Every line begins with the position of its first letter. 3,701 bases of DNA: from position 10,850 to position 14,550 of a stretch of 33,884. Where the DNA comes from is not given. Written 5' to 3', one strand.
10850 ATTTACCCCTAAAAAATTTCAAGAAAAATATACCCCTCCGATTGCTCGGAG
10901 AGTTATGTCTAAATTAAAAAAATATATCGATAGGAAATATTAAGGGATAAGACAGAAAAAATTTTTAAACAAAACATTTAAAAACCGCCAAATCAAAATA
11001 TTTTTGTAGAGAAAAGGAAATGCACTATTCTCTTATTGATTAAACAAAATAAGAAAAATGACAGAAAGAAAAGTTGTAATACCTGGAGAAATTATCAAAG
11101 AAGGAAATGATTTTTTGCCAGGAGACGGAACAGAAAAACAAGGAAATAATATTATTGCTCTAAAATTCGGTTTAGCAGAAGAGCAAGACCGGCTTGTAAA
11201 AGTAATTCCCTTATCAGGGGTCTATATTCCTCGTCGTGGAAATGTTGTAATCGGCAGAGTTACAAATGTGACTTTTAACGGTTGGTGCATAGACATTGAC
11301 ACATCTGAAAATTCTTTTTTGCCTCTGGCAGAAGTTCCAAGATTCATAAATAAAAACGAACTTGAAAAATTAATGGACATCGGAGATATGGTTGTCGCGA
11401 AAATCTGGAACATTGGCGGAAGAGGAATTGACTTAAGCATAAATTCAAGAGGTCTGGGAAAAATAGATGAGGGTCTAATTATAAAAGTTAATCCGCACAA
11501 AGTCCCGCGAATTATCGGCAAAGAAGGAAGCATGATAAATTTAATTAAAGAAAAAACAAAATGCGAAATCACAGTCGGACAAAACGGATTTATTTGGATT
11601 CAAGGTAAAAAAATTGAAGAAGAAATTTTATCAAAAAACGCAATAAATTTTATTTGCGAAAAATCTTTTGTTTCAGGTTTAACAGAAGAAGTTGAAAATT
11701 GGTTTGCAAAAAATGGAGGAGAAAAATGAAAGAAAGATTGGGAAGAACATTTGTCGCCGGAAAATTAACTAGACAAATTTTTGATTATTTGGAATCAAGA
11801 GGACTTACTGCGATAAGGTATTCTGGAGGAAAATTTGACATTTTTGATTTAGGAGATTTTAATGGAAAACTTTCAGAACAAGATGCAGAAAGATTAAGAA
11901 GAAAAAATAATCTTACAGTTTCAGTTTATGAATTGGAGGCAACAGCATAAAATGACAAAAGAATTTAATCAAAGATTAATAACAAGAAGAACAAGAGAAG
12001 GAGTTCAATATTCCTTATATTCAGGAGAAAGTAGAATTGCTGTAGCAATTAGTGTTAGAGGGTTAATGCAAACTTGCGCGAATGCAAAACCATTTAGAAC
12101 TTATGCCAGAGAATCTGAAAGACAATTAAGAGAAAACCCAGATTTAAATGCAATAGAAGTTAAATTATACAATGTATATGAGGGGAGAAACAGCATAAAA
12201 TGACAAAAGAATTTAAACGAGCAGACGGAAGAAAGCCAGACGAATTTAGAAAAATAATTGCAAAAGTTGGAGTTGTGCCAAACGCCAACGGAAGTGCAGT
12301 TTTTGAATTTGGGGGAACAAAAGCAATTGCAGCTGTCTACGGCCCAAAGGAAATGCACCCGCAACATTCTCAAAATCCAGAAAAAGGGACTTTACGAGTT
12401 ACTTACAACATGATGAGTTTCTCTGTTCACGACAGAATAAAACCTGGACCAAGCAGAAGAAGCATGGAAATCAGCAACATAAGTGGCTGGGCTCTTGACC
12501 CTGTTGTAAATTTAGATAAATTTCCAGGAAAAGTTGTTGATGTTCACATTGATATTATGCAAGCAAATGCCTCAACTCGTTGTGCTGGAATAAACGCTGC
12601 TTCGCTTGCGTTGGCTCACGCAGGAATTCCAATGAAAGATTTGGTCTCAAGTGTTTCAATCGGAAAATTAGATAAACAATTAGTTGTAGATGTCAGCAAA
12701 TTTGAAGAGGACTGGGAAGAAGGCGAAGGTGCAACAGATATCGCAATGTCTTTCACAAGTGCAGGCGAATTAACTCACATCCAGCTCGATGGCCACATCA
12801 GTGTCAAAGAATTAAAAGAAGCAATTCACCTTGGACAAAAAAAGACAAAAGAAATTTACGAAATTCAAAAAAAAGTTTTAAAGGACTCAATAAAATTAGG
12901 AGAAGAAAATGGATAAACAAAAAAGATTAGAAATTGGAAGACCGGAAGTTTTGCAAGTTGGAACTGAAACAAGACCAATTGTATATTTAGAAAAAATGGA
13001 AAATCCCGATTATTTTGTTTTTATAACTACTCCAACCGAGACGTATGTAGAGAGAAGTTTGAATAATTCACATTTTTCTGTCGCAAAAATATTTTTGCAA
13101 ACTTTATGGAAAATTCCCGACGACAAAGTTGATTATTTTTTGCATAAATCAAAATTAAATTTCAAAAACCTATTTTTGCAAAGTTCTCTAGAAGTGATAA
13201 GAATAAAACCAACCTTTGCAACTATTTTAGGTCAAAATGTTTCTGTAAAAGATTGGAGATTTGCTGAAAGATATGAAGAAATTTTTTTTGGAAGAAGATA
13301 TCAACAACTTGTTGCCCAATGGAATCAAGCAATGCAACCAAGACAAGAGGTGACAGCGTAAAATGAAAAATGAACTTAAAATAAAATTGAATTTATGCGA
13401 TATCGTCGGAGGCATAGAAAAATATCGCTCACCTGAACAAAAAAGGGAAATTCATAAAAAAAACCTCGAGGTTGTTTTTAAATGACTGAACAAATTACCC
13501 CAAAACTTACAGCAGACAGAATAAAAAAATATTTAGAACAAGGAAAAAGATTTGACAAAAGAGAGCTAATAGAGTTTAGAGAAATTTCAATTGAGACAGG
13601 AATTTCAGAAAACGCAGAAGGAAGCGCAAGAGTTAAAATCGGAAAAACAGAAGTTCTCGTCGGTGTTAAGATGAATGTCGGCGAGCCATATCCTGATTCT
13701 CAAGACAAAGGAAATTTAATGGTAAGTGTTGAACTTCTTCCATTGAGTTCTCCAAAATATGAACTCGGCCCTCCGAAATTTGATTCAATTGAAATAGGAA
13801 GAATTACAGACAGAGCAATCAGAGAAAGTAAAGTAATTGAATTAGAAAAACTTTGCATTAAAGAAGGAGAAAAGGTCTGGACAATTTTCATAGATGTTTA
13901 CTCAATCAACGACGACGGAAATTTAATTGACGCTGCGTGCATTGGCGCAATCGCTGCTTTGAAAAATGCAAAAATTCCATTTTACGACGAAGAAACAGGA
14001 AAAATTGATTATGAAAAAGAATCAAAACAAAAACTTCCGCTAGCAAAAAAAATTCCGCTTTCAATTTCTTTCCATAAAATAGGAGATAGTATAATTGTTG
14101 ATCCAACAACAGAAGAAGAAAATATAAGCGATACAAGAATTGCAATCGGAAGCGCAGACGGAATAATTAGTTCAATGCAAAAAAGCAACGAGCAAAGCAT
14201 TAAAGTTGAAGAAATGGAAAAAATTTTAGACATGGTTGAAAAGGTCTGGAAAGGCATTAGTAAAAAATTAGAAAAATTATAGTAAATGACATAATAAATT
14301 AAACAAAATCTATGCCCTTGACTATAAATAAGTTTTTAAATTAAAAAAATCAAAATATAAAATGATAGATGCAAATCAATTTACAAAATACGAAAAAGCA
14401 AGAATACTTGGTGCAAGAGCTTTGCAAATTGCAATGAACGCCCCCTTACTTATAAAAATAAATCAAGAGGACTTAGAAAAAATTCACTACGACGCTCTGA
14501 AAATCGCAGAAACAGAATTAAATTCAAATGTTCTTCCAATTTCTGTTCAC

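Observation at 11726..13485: Conserved rrp4-rrp41-rrp42 exosome operon interrupted by four tightly coupled unrecognised mini-ORFs with a repeated junction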

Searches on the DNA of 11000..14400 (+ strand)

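Call 27: search_rna_families(source=window, start=11000, end=14400, threshold=evalue, max_evalue=10)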
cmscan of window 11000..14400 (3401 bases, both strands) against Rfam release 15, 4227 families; matches with E-value up to 10: 3.
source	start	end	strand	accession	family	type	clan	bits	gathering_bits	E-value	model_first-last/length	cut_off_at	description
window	11805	11891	+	RF00267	snoR64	Gene; snRNA; snoRNA; CD-box;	-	21.9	45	1.1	1-94/94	no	Small nucleolar RNA R64/Z200 family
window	13073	13154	-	RF01588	snoR13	Gene; snRNA; snoRNA; CD-box;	-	21.7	60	6.9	1-105/105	no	small nucleolar RNA snoR13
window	11178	11215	+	RF02923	HTH-XRE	Cis-reg;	-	18.7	49.8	3.6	1-78/78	no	HTH-XRE RNA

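Call 107: build_rna_model(alignment_id=A3)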
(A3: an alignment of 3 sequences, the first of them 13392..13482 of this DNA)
Model R1 built from alignment A3 (3 sequences, 92 columns); structure: RNAalifold consensus.
model positions 91; base pairs 22; branch points 2; effective number of sequences 1.12; information 0.626 bits per position. Calibrated on 0.2 Mb of random sequence (short: E-values are rough).
structure used (alignment columns):
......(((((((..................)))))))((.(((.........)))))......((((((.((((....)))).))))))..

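Call 108: search_with_rna_model(model_id=R1, sources=[window, L084, L085, L164, L166, L169, L172, L175, L176, L171, L086, L087, L088, L089, L093, L094, L095, L097, L099, L100, L101, L102, L104, L106, L108, L109, L118, L120, L125, L126, L127, L128, L131, L004, L005, L006, L007, L008, L009, L010, L011, L012, L014, L016, L017, L018, L019, L022, L023, L024, L025, L026, L027, L028, L029, L030, L031, L032, L033, L034, L035, L036, L037, L038, L039, L041, L042, L044, L046, L047, L048, L050, L051, L052, L053, L054, L055, L056, L057, L058, L059, L061, L063, L064, L066, L067, L069, L070, L071, L073, L074, L075, L076, L078, L079, L080, L082, L083], max_evalue=1)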
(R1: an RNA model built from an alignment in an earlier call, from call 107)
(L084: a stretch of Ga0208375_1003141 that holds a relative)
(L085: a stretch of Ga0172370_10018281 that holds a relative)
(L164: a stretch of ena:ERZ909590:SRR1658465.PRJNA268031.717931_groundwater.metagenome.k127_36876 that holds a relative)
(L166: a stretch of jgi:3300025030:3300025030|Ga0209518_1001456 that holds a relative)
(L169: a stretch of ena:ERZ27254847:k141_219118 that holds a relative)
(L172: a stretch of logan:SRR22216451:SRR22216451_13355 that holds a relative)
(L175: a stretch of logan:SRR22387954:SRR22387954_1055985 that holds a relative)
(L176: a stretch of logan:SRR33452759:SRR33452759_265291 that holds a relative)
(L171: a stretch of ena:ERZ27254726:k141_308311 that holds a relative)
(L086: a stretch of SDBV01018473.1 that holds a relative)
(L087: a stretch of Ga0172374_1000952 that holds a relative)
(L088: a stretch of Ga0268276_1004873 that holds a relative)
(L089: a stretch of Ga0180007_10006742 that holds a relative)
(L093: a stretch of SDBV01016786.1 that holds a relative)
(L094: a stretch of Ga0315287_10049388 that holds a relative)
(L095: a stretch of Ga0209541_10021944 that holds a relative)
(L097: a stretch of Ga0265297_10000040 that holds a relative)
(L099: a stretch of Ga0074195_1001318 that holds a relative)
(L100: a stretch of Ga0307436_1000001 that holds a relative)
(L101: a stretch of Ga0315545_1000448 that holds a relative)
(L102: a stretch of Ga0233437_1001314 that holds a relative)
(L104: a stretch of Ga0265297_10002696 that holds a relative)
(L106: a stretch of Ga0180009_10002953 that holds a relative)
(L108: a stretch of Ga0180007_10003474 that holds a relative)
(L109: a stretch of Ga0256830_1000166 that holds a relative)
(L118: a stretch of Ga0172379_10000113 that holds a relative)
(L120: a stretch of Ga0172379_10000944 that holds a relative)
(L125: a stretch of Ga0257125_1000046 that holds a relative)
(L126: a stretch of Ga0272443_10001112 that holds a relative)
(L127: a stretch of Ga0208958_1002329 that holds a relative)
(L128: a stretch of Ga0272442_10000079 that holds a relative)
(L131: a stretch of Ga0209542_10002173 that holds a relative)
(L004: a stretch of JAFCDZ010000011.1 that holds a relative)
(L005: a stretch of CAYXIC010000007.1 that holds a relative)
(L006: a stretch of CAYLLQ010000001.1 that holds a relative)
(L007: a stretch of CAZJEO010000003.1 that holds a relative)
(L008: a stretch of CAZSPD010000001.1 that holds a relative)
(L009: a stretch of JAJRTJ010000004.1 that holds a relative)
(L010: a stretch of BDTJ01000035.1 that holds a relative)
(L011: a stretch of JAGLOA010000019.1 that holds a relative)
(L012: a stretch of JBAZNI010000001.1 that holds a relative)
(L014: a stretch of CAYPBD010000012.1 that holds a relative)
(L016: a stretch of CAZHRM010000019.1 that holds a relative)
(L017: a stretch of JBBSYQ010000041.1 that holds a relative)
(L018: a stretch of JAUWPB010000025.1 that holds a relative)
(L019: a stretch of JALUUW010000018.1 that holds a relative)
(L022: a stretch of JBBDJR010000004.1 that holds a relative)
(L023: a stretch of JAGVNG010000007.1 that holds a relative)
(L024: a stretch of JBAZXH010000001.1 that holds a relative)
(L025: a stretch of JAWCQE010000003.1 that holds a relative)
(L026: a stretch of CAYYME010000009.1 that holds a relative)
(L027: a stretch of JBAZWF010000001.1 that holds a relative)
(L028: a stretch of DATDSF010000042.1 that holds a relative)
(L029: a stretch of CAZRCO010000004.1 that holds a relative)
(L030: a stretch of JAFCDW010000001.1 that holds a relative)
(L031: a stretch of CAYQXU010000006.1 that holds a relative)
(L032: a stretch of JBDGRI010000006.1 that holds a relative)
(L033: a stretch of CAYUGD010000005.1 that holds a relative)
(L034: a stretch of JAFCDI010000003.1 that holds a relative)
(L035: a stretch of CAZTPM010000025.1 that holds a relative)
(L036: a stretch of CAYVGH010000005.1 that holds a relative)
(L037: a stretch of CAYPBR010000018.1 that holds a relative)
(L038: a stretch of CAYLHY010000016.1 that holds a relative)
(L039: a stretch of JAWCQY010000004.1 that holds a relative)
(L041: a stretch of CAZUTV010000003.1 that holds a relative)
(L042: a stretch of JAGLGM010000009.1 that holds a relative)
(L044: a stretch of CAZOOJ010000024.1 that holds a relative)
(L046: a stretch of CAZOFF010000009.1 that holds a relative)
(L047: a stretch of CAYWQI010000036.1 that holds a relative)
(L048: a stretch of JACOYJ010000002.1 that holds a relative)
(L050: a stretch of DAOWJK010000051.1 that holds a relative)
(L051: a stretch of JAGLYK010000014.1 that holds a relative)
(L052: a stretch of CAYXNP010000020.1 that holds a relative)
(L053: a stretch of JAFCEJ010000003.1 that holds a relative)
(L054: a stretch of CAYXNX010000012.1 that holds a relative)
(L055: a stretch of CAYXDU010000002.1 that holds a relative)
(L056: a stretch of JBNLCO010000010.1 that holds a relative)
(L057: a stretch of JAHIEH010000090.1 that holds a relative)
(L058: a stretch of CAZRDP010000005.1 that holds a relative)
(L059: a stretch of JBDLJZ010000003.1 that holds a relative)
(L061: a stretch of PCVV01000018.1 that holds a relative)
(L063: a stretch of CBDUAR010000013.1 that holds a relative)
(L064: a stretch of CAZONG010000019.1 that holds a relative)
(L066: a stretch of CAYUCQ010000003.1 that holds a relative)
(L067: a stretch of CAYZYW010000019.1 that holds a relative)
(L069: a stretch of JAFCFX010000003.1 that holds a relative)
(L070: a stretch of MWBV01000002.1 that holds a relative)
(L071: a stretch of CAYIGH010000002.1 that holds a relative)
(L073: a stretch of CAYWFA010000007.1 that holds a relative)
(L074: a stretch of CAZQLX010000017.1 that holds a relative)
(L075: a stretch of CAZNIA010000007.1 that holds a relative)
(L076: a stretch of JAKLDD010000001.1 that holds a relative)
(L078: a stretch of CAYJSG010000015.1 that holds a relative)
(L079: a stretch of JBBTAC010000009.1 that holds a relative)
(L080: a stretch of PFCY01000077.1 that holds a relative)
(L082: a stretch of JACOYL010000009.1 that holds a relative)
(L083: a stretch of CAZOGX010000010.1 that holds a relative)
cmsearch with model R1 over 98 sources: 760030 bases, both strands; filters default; matches with E-value up to 1: 6.
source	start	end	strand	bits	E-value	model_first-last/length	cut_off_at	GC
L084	2568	2658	+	116.9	1.3e-19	1-91/91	no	0.34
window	13392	13482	+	115.4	2.5e-19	1-91/91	no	0.34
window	27843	27931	-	99.3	3.3e-16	1-91/91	no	0.37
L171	644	732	+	23.3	0.17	1-91/91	no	0.39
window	27772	27870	+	22.5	0.24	1-91/91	no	0.31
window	15624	15692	-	19.7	0.83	1-91/91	no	0.29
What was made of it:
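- Tried and rejected: Searched over 760 kb of related loci, it found only the known copies plus one weak hit in L171 (call 108).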
